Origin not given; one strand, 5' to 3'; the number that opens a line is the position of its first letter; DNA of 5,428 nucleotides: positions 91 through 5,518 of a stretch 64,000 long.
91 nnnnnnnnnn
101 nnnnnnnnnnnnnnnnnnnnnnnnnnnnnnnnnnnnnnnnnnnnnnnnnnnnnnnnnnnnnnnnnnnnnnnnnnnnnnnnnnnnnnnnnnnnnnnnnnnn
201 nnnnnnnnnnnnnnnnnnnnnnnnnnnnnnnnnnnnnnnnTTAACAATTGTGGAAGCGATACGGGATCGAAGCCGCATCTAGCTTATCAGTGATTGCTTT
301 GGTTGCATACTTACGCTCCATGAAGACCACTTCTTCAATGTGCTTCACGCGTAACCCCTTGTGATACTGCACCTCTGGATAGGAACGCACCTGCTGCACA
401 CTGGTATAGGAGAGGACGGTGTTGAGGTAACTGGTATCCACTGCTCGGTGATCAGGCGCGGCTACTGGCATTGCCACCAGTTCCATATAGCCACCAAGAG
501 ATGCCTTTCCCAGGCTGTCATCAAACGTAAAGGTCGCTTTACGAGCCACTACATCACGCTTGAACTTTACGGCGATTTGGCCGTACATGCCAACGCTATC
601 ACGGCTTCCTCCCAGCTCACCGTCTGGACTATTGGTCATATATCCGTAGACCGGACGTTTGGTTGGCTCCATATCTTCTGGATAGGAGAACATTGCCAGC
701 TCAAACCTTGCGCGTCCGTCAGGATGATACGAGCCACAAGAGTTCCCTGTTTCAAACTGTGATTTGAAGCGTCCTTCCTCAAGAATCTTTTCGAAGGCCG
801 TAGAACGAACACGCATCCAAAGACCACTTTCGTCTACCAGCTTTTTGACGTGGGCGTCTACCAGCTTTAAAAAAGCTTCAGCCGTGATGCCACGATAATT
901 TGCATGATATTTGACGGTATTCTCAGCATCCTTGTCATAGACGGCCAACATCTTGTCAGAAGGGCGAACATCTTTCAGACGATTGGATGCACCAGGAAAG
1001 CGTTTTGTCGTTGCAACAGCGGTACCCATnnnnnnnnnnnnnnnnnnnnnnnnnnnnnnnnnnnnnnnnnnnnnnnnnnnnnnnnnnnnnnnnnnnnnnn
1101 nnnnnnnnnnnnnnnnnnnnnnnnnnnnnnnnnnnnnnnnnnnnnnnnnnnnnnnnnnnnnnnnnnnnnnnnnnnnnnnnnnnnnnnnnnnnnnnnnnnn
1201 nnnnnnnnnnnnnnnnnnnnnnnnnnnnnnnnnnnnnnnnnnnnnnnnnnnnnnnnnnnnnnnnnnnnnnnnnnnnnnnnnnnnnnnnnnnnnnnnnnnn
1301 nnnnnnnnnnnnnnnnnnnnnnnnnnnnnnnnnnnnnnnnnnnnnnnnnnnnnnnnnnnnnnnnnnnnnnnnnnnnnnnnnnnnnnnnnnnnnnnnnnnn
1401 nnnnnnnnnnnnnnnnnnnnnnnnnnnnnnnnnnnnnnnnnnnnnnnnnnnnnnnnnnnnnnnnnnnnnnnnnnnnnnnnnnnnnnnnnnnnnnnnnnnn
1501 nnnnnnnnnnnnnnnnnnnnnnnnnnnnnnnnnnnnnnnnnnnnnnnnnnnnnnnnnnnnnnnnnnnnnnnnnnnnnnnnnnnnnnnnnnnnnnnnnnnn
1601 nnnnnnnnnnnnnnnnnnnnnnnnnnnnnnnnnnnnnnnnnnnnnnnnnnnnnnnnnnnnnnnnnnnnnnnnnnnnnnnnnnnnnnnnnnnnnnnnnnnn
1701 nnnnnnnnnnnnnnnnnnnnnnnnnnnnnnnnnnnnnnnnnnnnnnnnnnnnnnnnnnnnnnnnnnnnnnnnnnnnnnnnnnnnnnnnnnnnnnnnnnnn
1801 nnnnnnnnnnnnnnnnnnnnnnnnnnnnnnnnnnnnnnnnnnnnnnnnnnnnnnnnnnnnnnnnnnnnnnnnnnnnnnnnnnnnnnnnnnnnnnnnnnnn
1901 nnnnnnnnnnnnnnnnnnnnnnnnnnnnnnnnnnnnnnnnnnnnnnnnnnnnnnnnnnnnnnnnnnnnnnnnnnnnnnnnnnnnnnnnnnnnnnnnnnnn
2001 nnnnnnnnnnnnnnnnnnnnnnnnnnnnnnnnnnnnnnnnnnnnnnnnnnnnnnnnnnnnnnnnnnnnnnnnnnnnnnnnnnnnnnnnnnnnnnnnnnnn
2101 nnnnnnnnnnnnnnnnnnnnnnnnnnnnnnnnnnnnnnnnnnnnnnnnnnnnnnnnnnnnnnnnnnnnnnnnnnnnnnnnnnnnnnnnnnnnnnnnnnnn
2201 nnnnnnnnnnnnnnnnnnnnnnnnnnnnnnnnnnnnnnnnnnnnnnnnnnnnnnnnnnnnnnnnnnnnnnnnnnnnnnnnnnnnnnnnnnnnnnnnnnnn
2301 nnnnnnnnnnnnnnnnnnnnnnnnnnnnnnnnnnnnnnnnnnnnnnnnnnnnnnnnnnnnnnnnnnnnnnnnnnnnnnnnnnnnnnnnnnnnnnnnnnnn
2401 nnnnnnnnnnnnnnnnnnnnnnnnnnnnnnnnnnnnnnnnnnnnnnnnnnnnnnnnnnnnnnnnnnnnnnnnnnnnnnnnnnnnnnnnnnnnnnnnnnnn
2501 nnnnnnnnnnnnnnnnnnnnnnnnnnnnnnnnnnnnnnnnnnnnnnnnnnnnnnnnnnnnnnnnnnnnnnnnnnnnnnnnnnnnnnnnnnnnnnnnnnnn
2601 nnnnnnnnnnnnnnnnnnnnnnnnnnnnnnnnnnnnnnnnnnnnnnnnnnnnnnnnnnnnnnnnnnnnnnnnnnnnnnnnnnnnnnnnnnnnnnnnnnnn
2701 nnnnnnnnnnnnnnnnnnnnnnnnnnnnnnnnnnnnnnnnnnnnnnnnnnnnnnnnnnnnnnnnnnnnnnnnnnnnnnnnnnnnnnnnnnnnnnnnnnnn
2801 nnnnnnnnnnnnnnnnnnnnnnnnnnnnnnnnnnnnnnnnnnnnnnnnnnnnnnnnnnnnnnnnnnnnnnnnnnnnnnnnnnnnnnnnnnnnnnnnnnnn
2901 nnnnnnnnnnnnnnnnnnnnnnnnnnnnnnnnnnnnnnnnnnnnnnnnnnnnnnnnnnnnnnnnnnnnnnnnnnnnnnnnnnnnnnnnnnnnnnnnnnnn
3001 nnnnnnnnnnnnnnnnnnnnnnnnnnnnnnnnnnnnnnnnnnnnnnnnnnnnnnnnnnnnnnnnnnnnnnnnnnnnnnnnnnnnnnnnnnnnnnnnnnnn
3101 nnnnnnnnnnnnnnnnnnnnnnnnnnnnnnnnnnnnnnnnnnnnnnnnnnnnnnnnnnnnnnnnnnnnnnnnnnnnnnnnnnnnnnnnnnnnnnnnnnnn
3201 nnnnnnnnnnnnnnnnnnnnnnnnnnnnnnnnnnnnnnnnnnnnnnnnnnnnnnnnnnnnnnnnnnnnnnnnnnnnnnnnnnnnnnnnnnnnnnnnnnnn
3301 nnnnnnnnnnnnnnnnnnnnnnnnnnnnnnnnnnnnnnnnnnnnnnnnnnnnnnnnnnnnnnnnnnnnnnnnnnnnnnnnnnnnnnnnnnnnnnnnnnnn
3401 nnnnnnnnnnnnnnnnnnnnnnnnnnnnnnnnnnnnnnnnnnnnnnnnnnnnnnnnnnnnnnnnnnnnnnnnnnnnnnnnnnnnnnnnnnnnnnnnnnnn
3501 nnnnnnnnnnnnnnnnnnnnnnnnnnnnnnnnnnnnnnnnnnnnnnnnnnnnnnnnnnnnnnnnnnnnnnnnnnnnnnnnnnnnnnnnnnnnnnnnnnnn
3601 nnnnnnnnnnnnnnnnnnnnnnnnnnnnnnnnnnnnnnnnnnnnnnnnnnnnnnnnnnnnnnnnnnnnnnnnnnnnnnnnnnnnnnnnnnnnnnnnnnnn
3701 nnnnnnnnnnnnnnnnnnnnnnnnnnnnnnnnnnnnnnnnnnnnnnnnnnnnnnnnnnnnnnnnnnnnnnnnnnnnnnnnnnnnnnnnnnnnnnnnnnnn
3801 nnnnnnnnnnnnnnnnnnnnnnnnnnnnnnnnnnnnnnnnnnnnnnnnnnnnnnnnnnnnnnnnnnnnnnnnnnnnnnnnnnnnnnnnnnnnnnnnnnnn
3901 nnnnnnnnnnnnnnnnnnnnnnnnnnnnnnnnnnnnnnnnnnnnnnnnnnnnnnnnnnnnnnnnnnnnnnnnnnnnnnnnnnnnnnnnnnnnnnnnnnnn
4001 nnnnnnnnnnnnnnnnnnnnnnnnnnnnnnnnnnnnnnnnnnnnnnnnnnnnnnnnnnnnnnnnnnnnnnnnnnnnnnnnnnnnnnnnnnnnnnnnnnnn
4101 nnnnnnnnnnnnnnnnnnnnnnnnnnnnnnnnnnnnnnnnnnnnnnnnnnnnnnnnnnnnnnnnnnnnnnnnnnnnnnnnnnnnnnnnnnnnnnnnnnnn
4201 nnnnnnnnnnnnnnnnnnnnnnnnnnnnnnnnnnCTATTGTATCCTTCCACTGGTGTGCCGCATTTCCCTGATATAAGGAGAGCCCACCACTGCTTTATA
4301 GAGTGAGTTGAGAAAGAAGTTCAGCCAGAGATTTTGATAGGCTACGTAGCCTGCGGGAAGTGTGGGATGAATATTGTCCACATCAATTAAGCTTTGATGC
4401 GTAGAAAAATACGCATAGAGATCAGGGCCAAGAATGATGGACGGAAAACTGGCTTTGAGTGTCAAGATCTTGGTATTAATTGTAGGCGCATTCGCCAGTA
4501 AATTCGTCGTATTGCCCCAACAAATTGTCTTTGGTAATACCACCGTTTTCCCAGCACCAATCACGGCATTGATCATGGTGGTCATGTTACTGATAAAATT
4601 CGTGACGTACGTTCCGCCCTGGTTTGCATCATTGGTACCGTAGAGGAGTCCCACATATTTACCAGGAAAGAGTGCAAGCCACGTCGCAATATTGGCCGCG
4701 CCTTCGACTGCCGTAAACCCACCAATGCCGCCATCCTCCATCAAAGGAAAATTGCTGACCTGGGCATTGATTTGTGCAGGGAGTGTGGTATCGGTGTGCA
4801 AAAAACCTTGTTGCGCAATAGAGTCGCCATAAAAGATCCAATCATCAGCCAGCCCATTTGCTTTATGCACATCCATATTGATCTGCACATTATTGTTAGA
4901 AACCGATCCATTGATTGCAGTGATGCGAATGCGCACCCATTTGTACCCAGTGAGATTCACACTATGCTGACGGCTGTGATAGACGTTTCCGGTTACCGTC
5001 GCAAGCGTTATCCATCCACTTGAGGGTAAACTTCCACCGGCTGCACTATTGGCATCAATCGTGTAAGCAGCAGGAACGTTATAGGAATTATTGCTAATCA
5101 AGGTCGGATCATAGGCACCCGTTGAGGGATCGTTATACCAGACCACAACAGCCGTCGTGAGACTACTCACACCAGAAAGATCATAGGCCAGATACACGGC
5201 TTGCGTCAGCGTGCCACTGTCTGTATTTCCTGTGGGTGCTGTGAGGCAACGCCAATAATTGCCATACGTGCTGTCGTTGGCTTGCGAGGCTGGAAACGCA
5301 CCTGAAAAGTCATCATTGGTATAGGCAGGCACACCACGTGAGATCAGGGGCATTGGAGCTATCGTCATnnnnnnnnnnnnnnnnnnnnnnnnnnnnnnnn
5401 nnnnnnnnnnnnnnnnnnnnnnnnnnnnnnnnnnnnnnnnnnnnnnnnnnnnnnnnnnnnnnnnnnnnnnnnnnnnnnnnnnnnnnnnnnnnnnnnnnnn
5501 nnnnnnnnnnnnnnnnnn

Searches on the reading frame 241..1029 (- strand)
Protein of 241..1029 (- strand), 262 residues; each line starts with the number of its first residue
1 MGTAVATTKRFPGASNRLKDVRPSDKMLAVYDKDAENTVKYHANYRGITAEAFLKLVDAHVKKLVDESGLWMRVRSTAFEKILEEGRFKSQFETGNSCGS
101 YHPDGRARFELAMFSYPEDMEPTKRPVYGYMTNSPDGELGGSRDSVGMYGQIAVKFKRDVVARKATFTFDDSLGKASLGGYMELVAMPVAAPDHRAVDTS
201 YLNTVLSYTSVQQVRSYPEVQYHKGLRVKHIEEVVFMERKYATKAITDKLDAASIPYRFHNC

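Call 40: search_protein_families(library=pfam, proteins=[window:241-1029:-], max_evalue=0.01)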
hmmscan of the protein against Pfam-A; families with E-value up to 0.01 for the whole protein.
window:241-1029:- (262 aa): 1 family
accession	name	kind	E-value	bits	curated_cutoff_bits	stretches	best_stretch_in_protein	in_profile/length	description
PF12294.13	DUF3626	-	1.6e-08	34.3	27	1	77-192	17-132/301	Protein of unknown function (DUF3626)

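Call 47: search_protein_families(library=phrogs, alignment_id=A4, max_evalue=0.00001)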
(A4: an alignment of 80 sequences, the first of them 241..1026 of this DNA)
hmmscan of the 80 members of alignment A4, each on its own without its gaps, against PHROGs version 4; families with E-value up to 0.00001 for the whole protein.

A. member 1, window:241-1026:- (261 aa): 1 family
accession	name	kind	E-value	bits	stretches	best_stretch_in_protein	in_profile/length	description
phrog_8314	-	unknown function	2.9e-15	57.3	1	55-257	60-256/259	-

B. families by the number of members that match (of 80 scanned): 51 families (the first 25 are shown)
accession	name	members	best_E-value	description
phrog_8314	-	4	4.6e-18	-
phrog_620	-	3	3.1e-27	ParB-like partition protein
phrog_498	-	3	6.4e-26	DNA methyltransferase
phrog_723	-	3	4.8e-23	ParB-like partition protein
phrog_8071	-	3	7e-16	ParB-like partition protein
phrog_940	-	3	7.8e-13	nuclease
phrog_15396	-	3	1.5e-12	ParB-like partition nuclease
phrog_930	-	3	1.3e-10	ParB-like partition protein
phrog_9353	-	3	1.3e-08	-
phrog_6059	-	2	2.1e-52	queuine tRNA-ribosyltransferase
phrog_24024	-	2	1.2e-33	-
phrog_4715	-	2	2.3e-07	ParB-like partition protein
phrog_2319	-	1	5.4e-62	-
phrog_4285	-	1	1.7e-45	transposase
phrog_200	-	1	2.7e-38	lipoprotein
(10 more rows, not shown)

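Call 59: search_protein_families(library=pfam, alignment_id=A4, max_evalue=0.0001)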
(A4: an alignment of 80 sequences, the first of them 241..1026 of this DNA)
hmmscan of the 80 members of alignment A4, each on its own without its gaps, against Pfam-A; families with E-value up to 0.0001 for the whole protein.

A. member 1, window:241-1026:- (261 aa): 1 family
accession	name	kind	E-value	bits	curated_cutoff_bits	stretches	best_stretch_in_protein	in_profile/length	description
PF12294.13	DUF3626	-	1.6e-08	34.4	27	1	76-191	17-132/301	Protein of unknown function (DUF3626)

B. families by the number of members that match (of 80 scanned): 21 families
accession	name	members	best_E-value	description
PF12294.13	DUF3626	5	1.4e-12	Protein of unknown function (DUF3626)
PF12851.13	Tet_JBP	2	2.8e-16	Oxygenase domain of the 2OGFeDO superfamily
PF10127.15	RlaP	1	1.2e-31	RNA repair pathway DNA polymerase beta family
PF01510.30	Amidase_2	1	4.8e-25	N-acetylmuramoyl-L-alanine amidase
PF06210.16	DUF1003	1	1.7e-24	Protein of unknown function (DUF1003)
PF13223.11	DUF4031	1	1.3e-21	Protein of unknown function (DUF4031)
PF01145.31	Band_7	1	6.5e-19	SPFH domain / Band 7 family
PF18724.6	ADDT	1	1.6e-13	Amino acid:DNA transferase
PF13673.13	Acetyltransf_10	1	3.8e-12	Acetyltransferase (GNAT) domain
PF13508.13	Acetyltransf_7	1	4.5e-12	Acetyltransferase (GNAT) domain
PF00583.31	Acetyltransf_1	1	8e-12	Acetyltransferase (GNAT) family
PF22751.1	DUF488-N3a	1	1.6e-09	Active DUF488-N3 subclade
PF13563.12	2_5_RNA_ligase2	1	1.8e-09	2'-5' RNA ligase superfamily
PF01988.24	VIT1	1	5.6e-08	VIT family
PF12728.13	HTH_17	1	2.8e-07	Helix-turn-helix domain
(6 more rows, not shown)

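Call 65: find_encoding_contigs(protein=window:241-1029:-, flank=10000, max_places=3)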
Protein window:241-1029:- (262 aa): 2 contigs read that carry it; 1 place shown.
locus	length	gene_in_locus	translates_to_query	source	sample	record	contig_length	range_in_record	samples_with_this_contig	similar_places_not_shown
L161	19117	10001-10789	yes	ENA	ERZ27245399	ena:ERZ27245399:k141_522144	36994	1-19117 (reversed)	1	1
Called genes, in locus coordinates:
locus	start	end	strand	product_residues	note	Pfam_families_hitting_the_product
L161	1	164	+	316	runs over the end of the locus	-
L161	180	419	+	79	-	-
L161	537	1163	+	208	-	-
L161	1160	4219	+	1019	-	-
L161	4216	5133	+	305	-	PF13563:2_5_RNA_ligase2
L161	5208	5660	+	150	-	-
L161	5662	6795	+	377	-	PF13472:Lipase_GDSL_2 (weak)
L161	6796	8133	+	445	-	-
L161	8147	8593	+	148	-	-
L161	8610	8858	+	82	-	-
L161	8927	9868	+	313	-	-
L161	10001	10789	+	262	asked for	PF12294:DUF3626 (weak)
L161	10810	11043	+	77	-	-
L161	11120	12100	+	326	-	-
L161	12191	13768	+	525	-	PF17289:Terminase_6C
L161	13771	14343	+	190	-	-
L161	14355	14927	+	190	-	-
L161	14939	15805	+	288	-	-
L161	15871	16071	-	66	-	-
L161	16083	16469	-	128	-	-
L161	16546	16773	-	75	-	-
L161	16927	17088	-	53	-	-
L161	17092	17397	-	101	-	-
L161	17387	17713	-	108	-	-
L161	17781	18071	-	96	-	-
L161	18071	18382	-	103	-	-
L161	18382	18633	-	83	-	-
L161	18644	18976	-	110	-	-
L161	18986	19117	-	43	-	?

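Call 67: search_protein_families(library=phrogs, proteins=[L161:12191-13768:+, L161:11120-12100:+, L161:13771-14343:+, L161:14355-14927:+, L161:14939-15805:+, L161:10810-11043:+], max_evalue=0.001)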
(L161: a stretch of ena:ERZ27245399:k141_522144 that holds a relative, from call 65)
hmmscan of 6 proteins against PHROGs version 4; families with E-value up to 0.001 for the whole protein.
L161:12191-13768:+ (525 aa): 6 families
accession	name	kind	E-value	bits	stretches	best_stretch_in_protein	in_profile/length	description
phrog_38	-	head and packaging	3.4e-89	301.4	1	20-515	264-731/760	terminase large subunit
phrog_4758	-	head and packaging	1.9e-42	146.3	1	19-230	12-221/243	terminase large subunit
phrog_5573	-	head and packaging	6.7e-28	98.8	1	259-477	22-229/250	terminase large subunit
phrog_979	-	head and packaging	8.8e-13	48.8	1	334-484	435-601/642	terminase large subunit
phrog_30251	-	head and packaging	1.9e-10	40.7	1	61-229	51-224/799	terminase large subunit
phrog_12171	-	head and packaging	0.00087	20.4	0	423-483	37-96/110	terminase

L161:11120-12100:+ (326 aa): 0 families

L161:13771-14343:+ (190 aa): 0 families

L161:14355-14927:+ (190 aa): 0 families

L161:14939-15805:+ (288 aa): 0 families

L161:10810-11043:+ (77 aa): 0 families

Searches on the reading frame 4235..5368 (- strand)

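Call 9: search_protein_families(library=phrogs, proteins=[window:4235-5368:-], max_evalue=0.001)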
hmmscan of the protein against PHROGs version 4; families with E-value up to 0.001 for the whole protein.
window:4235-5368:- (377 aa): 1 family
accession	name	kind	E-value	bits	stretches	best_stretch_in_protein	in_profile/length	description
phrog_6102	-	moron, auxiliary metabolic gene and host takeover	5.6e-06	26.3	1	177-287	33-153/442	lipase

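Call 13: search_protein_families(library=pfam, proteins=[window:4235-5368:-], max_evalue=0.01)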
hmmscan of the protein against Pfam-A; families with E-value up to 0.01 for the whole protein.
window:4235-5368:- (377 aa): 1 family
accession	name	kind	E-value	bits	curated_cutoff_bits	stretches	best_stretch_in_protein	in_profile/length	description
PF13472.12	Lipase_GDSL_2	-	8.5e-07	30.1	32.9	1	179-336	1-172/178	GDSL-like Lipase/Acylhydrolase family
